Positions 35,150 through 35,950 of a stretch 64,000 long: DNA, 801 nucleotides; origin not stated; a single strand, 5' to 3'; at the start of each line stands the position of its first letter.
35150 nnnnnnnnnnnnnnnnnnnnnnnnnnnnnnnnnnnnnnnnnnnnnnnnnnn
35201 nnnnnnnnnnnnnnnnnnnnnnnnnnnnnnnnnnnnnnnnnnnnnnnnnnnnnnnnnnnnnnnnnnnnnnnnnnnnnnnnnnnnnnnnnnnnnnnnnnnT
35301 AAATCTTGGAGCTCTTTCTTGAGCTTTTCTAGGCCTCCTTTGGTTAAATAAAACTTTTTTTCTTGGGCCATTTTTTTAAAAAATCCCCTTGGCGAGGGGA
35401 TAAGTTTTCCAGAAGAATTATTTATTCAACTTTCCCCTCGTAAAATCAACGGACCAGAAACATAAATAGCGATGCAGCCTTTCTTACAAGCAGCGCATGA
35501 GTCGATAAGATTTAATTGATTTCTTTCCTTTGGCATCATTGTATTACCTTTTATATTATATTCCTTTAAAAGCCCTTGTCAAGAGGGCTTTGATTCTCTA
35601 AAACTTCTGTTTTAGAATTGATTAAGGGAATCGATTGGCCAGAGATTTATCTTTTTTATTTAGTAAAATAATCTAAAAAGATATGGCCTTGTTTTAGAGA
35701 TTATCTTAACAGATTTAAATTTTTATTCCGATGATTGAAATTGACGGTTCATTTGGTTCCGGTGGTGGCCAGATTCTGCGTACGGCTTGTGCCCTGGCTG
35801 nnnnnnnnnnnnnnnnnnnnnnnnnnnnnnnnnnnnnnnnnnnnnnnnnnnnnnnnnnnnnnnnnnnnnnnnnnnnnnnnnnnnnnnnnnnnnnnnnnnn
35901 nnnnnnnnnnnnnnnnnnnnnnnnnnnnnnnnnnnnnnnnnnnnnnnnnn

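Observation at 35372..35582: greA leader: perfect consensus promoter, Cys-rich 37-codon ORF, then a terminator that sequesters the greA Shine-Dalgarno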

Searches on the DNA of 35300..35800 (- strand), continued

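Call 60: search_with_rna_model(model_id=R1, sources=[L077, L078, L079, L080, L081, L082, L083, L084, L085, L086, L087, L088, L089, L090, L091, L092, L093, L094, L095, L096, L097, L098, L099, L100, L101, L102, L103, L104, L105, L106, L107, L108, L109], max_evalue=0.01)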
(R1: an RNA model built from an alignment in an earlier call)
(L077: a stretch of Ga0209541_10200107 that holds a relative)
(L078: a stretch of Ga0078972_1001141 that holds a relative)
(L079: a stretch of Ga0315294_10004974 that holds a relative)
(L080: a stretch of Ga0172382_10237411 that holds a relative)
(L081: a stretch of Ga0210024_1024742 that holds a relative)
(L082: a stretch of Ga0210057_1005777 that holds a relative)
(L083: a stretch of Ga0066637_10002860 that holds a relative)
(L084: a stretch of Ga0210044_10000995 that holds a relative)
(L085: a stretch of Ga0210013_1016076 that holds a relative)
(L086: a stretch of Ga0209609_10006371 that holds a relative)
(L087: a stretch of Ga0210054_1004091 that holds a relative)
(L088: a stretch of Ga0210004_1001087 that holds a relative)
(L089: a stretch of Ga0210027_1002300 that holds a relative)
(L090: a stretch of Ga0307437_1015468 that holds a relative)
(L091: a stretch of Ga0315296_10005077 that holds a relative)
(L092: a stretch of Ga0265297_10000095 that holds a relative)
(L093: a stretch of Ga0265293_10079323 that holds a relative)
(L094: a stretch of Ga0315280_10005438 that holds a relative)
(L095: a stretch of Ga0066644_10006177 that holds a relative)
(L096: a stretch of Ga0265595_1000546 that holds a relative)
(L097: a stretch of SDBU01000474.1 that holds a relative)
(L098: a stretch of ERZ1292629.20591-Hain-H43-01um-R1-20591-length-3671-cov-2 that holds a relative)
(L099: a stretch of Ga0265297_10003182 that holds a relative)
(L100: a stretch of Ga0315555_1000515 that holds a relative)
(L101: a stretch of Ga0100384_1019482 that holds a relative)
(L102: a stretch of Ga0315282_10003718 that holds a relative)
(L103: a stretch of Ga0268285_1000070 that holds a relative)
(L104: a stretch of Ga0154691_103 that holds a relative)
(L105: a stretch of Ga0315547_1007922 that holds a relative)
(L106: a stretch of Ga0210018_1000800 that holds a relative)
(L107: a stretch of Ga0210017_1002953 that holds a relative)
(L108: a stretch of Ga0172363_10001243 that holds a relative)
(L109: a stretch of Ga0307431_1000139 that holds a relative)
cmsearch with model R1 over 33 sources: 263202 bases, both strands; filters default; matches with E-value up to 0.01: 51.
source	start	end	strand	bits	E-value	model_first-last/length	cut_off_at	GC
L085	1275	1353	+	80.7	6.9e-18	1-83/83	no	0.32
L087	6553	6631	+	80.7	6.9e-18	1-83/83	no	0.32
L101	1298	1376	+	80.7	6.9e-18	1-83/83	no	0.32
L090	56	133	+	80.2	9.7e-18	1-83/83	no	0.33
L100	4007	4084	-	80.2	9.7e-18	1-83/83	no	0.33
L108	6119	6199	+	80.1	1e-17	1-83/83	no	0.28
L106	839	916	-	79.1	1.9e-17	1-83/83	no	0.33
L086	4175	4260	+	77.3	5.6e-17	1-83/83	no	0.33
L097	5497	5577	+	75.3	2e-16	1-83/83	no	0.31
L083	9250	9328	+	72.6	1e-15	1-83/83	no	0.35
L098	2196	2272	-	72.2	1.3e-15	1-83/83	no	0.31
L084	4834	4916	+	68.5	1.3e-14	1-83/83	no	0.41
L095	5213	5295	-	68.5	1.3e-14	1-83/83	no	0.41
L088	6673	6754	-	68.3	1.4e-14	1-83/83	no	0.35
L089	7857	7938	+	68.3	1.4e-14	1-83/83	no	0.35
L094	1459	1540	-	68.3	1.4e-14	1-83/83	no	0.35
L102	857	938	-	68.3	1.4e-14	1-83/83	no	0.35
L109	1483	1560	+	67.9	1.8e-14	1-83/83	no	0.35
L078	870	955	-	65.7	7e-14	1-83/83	no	0.31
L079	4331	4407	+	64.5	1.5e-13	1-83/83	no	0.34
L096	1158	1242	-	63.8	2.2e-13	1-83/83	no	0.26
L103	3440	3524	-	63.8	2.2e-13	1-83/83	no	0.26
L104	13410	13487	+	61.1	1.2e-12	1-83/83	no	0.41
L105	4608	4692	-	60.3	1.9e-12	1-83/83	no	0.32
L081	100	181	+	58.4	6.4e-12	1-83/83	no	0.44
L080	848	928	+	58.2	6.9e-12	1-83/83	no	0.35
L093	2479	2559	+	58.2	6.9e-12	1-83/83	no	0.35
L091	6642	6717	-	58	7.8e-12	1-83/83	no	0.37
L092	3752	3832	-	57.4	1.2e-11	1-83/83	no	0.35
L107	13863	13952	+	56.4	2.1e-11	1-83/83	no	0.33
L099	8985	9065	-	56.2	2.4e-11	1-83/83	no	0.35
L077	1062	1134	+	54.6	6.4e-11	1-83/83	no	0.32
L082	5110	5199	+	50.9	6.3e-10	1-83/83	no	0.33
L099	8996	9073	+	32.2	6.2e-05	1-83/83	no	0.38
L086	4167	4249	-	32.1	6.5e-05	1-83/83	no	0.36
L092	3763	3840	+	30.2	0.00021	1-83/83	no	0.37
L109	1475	1549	-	29.6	0.00032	1-83/83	no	0.37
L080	840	917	-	28.7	0.00053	1-83/83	no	0.38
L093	2471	2548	-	28.7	0.00053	1-83/83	no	0.38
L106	850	924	+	28.7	0.00054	1-83/83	no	0.35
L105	4620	4700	+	28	0.00083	1-83/83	no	0.36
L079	4325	4397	-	26.4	0.0022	1-83/83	no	0.33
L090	48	122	-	26.3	0.0023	1-83/83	no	0.36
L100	4018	4092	+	26.3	0.0023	1-83/83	no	0.36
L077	1054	1125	-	26.1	0.0027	1-83/83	no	0.35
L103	1156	1232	+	25.3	0.0043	1-83/83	no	0.3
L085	1267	1342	-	24.7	0.0064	1-83/83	no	0.36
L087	6545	6620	-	24.7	0.0064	1-83/83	no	0.36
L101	1290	1365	-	24.7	0.0064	1-83/83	no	0.36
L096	1180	1232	+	24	0.0095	12-62/83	no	0.26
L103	3462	3514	+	24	0.0095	12-62/83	no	0.26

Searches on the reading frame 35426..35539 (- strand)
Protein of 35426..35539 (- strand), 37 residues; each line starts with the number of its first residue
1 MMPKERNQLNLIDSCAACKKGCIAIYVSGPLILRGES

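Call 10: search_protein_families(library=pfam, proteins=[window:35426-35539:-], max_evalue=0.01)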
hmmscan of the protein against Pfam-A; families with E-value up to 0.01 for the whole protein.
window:35426-35539:- (37 aa): 0 families

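Call 49: search_protein_families(library=pfam, proteins=[window:35429-35539:-], max_evalue=10)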
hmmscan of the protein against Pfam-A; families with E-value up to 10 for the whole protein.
seq(37 aa): 0 families

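Call 50: search_protein_families(library=ncbifam, proteins=[window:35429-35539:-], max_evalue=10)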
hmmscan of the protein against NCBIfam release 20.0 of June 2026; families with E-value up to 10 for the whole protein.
seq(37 aa): 0 families
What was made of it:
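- The peptides match no Pfam or NCBIfam family (calls 49, 50).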
